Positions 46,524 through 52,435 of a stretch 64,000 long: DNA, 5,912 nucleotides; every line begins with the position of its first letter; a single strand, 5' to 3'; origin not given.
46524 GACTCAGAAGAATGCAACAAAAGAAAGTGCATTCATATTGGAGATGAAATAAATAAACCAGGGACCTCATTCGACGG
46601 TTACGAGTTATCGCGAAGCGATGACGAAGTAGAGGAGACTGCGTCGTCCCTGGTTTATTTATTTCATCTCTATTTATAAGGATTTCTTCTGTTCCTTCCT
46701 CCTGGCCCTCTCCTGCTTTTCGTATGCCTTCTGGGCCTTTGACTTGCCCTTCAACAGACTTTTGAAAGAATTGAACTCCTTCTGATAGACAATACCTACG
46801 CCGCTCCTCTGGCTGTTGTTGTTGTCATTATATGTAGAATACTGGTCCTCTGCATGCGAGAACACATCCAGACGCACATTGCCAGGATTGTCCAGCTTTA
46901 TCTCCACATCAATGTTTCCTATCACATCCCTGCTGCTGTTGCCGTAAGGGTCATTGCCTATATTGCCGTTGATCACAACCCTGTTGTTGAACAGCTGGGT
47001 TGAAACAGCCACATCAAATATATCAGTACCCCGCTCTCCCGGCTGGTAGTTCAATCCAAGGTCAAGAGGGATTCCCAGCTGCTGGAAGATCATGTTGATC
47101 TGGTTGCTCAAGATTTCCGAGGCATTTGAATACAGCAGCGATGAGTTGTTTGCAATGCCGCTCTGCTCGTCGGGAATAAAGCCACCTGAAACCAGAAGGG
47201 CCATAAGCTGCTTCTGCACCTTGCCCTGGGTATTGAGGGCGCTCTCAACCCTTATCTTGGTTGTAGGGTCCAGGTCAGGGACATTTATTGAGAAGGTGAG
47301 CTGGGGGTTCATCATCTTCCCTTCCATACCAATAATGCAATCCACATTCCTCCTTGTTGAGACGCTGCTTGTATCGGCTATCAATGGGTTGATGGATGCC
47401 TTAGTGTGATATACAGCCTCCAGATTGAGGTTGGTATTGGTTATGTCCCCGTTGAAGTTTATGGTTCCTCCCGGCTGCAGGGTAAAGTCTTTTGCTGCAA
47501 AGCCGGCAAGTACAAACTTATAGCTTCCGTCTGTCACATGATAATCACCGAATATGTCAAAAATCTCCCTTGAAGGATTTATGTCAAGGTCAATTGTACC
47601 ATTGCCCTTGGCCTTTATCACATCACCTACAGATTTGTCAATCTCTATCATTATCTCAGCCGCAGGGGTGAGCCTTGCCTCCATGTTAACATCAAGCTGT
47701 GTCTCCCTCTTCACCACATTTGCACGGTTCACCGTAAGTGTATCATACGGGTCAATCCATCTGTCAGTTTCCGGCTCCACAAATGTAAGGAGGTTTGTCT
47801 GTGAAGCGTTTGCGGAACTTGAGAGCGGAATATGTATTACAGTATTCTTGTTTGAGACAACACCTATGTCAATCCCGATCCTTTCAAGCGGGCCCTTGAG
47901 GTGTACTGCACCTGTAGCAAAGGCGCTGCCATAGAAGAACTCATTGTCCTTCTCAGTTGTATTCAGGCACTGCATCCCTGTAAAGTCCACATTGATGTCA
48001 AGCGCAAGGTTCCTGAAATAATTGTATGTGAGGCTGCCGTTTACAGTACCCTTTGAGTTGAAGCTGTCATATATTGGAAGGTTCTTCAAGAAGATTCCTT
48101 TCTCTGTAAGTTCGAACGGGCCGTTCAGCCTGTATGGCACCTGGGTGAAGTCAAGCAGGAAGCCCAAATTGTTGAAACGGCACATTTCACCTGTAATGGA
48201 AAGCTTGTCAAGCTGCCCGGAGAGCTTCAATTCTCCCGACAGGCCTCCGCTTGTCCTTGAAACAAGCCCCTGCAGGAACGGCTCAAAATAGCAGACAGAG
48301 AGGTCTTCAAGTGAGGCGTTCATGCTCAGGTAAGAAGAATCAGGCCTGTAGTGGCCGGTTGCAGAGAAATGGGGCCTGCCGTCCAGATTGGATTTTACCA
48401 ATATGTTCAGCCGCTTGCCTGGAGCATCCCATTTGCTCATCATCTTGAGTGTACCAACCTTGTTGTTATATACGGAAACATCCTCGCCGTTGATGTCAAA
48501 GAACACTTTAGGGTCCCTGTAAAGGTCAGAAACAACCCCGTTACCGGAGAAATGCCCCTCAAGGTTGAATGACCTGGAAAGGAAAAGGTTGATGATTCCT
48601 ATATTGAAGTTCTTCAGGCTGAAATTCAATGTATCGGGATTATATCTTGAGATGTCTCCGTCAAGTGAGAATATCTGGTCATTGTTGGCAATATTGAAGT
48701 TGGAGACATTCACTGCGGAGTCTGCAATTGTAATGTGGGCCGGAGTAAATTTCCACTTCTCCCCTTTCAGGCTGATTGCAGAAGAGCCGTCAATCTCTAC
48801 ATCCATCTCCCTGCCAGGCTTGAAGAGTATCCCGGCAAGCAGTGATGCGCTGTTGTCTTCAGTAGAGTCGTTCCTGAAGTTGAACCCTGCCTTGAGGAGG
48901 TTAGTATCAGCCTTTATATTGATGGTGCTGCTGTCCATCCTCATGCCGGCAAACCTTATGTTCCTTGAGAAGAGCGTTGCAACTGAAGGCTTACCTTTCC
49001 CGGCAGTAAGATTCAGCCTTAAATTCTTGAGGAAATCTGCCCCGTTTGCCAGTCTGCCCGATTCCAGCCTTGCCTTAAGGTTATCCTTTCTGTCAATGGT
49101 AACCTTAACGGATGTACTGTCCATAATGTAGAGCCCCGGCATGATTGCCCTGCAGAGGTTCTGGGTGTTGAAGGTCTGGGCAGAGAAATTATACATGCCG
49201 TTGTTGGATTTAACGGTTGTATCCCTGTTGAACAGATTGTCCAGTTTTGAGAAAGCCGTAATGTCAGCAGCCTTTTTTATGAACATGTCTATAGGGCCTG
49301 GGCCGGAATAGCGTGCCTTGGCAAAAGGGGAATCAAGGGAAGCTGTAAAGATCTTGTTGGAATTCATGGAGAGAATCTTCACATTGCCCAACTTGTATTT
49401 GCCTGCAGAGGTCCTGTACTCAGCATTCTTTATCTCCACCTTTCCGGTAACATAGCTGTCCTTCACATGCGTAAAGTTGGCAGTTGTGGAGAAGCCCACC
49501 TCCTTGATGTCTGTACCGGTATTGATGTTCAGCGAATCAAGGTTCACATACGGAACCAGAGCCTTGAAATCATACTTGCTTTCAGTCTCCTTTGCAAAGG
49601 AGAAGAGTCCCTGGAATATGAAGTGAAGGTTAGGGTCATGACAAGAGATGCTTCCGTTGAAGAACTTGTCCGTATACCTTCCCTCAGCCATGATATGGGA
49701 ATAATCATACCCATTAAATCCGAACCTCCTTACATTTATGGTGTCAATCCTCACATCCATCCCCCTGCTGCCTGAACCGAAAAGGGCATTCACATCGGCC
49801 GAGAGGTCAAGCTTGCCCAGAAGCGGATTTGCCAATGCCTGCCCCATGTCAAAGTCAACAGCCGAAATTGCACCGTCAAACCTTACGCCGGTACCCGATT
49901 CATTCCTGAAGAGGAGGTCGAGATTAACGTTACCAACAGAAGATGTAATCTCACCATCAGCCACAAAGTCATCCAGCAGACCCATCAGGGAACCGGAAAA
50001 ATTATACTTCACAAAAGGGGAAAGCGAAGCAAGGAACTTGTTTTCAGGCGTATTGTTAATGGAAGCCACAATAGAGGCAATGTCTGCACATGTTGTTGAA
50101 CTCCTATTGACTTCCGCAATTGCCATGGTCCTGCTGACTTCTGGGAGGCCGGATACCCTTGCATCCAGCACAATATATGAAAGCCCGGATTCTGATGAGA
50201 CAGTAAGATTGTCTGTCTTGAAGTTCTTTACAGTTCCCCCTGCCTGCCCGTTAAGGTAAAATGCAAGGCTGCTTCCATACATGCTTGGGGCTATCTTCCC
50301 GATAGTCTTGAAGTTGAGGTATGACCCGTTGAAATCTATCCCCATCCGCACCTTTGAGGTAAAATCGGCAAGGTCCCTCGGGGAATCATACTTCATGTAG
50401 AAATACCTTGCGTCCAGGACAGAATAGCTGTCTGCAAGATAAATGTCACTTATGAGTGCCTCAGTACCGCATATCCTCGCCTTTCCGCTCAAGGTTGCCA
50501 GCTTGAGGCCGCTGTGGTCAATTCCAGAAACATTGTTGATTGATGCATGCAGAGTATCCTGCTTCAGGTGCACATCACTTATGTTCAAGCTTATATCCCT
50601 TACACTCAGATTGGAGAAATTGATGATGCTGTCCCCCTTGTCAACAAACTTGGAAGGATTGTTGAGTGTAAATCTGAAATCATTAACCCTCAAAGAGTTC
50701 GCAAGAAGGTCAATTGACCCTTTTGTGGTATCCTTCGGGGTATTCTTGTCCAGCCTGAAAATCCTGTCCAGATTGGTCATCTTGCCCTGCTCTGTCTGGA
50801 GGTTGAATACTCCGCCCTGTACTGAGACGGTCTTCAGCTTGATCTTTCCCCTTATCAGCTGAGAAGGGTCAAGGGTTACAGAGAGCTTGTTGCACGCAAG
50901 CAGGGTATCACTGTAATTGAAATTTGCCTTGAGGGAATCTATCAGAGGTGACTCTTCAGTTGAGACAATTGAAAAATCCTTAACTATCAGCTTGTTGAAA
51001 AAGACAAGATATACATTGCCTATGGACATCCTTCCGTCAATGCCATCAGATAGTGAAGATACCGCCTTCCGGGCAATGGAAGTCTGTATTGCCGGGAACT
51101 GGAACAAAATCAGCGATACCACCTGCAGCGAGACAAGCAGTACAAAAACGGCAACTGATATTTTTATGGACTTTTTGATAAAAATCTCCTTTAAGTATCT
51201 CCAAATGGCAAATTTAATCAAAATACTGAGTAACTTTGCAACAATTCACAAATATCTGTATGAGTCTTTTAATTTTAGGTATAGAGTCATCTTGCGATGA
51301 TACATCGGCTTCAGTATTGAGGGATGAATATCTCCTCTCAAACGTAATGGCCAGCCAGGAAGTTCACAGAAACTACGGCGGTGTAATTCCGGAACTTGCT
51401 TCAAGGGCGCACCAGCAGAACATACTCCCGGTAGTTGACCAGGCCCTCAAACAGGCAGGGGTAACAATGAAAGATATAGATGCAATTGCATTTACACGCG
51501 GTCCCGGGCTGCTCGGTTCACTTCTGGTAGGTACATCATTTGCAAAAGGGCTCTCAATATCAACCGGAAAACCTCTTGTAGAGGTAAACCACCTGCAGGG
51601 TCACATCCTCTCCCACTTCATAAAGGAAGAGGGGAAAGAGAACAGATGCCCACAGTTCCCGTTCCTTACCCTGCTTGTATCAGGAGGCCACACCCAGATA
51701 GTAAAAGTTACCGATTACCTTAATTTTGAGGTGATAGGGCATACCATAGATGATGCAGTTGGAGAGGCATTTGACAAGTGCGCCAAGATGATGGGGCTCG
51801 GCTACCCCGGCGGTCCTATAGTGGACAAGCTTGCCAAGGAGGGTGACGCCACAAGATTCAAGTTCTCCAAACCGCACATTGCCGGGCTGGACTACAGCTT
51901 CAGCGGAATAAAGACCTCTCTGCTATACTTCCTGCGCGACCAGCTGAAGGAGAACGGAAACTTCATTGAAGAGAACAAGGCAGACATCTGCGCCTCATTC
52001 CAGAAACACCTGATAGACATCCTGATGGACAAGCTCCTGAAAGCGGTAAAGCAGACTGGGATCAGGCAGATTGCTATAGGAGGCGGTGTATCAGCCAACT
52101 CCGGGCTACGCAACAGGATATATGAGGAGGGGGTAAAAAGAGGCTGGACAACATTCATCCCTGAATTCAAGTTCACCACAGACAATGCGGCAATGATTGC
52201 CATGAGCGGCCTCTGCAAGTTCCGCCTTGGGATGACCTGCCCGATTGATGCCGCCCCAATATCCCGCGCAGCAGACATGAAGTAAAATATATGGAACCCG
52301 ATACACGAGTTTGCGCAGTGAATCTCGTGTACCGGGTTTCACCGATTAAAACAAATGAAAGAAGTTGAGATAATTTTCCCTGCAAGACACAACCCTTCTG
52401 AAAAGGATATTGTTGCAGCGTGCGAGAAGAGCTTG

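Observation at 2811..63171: Strongly over-represented oligomer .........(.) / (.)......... scattered on both strands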

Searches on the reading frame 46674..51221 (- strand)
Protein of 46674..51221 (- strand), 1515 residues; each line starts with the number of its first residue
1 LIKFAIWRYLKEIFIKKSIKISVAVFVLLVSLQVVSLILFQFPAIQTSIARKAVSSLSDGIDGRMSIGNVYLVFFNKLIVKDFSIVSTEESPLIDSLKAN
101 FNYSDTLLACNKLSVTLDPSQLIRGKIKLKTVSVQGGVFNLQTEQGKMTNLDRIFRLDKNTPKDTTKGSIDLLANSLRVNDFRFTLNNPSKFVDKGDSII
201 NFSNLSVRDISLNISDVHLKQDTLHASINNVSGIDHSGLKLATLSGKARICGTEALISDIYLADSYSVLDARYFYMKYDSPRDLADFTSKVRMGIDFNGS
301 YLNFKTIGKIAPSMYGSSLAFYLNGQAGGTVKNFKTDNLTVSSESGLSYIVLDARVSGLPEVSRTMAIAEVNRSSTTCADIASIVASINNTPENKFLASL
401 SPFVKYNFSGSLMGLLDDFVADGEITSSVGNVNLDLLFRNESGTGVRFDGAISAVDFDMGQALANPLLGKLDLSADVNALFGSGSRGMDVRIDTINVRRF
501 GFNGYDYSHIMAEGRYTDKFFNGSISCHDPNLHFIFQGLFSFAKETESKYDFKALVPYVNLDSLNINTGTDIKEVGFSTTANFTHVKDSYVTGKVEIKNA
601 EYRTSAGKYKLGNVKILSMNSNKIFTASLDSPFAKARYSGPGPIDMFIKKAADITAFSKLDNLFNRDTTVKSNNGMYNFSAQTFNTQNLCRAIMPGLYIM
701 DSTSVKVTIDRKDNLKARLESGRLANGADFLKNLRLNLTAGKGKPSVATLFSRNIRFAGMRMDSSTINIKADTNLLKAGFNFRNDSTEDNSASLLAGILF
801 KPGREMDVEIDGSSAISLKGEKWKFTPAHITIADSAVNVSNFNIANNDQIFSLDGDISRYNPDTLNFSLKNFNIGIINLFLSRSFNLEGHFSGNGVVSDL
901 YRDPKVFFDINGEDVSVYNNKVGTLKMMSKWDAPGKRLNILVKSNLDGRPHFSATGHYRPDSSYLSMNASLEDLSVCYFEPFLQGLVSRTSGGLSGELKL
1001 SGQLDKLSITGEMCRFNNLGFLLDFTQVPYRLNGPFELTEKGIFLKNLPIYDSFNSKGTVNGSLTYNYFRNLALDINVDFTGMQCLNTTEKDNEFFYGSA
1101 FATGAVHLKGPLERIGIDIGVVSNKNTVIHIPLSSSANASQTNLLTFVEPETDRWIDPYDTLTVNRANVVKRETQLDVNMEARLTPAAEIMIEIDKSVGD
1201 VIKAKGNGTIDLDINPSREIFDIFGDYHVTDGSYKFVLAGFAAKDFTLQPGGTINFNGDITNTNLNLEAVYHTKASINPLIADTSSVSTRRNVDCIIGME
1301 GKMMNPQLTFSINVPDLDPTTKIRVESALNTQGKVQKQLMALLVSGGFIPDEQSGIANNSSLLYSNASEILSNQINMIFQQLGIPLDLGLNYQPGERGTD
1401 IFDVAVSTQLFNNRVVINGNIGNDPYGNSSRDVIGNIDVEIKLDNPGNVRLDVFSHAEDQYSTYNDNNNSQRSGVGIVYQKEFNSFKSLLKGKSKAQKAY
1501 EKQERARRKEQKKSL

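Call 9: search_protein_families(library=pfam, proteins=[window:46674-51221:-])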
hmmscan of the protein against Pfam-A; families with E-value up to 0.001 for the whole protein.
window:46674-51221:- (1515 aa): 2 families
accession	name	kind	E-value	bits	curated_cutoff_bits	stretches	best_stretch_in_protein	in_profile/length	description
PF04357.19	TamB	-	1.7e-47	162.9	22.4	1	1055-1483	10-381/381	TamB, inner membrane protein subunit of TAM complex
PF05359.17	DUF748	-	1.3e-06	27.2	50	1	29-238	20-210/1037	Domain of Unknown Function (DUF748)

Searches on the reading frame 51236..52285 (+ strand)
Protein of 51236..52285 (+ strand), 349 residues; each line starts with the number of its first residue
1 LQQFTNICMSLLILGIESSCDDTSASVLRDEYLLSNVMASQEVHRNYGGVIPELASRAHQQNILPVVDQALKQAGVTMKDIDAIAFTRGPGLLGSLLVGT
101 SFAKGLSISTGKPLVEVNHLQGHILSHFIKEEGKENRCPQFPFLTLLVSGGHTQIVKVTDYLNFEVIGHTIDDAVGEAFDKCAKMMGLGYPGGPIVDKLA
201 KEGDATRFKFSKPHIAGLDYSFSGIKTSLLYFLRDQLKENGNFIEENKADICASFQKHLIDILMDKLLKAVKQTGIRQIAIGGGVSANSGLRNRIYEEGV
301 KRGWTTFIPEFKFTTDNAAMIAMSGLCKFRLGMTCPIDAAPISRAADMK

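Call 33: search_protein_families(library=pfam, proteins=[window:51236-52285:+])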
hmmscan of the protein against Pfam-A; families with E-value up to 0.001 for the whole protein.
window:51236-52285:+ (349 aa): 3 families
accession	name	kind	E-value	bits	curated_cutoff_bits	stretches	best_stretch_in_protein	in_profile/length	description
PF00814.31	TsaD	-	3.1e-96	322.6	24.8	1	33-322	2-263/264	tRNA N6-adenosine threonylcarbamoyltransferase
PF22521.2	HypF_C_2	-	2e-07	31.5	27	1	245-310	163-228/241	Carbamoyltransferase, Kae1-like Domain, second subdomain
PF02543.21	Carbam_trans_N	-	1.4e-06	28.4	24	1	181-299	208-324/346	Carbamoyltransferase N-terminus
